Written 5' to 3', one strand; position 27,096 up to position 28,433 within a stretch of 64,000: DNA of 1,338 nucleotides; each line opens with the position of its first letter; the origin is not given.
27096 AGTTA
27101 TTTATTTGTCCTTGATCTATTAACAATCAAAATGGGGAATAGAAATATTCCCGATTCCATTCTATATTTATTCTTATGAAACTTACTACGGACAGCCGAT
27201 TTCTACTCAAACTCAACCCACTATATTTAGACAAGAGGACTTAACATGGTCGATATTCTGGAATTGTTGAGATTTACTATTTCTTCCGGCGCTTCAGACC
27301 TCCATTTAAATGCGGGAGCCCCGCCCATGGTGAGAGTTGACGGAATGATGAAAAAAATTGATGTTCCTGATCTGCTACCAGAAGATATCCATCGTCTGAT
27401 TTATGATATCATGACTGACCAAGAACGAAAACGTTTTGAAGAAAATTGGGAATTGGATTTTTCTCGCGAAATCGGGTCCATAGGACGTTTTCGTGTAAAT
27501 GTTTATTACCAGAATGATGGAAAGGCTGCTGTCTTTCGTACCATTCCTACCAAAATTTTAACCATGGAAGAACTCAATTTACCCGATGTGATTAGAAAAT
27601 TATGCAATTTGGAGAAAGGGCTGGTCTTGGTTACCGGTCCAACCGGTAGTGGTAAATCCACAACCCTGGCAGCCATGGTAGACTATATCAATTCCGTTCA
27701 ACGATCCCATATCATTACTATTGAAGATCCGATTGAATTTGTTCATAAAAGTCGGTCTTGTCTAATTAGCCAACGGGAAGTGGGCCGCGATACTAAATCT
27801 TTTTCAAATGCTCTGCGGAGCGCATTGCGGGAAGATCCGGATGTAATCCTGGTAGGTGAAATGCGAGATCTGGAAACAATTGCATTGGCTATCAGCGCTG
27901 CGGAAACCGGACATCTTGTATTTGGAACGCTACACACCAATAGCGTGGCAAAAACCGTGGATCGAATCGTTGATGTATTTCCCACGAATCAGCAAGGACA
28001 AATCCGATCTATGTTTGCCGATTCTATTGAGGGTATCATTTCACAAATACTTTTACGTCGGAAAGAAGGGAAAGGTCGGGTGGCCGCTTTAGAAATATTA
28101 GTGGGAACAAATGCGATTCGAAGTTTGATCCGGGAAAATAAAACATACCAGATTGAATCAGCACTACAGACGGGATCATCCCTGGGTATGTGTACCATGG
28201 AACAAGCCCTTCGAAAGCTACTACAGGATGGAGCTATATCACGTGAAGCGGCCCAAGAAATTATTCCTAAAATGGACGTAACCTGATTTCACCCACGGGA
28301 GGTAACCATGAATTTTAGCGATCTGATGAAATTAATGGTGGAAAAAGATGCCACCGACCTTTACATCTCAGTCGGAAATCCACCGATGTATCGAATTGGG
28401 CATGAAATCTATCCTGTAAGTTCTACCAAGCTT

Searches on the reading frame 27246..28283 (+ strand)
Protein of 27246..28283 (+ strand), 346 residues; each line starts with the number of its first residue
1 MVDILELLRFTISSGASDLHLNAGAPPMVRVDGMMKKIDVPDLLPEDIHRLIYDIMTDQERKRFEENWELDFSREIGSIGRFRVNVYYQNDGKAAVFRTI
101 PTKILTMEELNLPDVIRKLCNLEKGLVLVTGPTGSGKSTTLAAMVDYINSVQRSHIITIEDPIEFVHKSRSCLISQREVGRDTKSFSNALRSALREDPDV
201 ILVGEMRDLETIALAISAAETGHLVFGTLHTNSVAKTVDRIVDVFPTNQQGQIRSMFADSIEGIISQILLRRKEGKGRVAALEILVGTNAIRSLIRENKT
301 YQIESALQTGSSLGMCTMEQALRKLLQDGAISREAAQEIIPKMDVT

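Call 83: search_protein_families(library=pfam, proteins=[window:27246-28283:+], max_evalue=0.0001)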
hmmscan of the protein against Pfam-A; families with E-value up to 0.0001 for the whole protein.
window:27246-28283:+ (346 aa): 2 families
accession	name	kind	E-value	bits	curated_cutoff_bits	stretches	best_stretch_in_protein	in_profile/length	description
PF00437.27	T2SSE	-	4.9e-49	167.4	24.9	1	11-279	19-287/370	Type II/IV secretion system protein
PF13476.12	AAA_23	-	5.3e-05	24.4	27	0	121-144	16-39/201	AAA domain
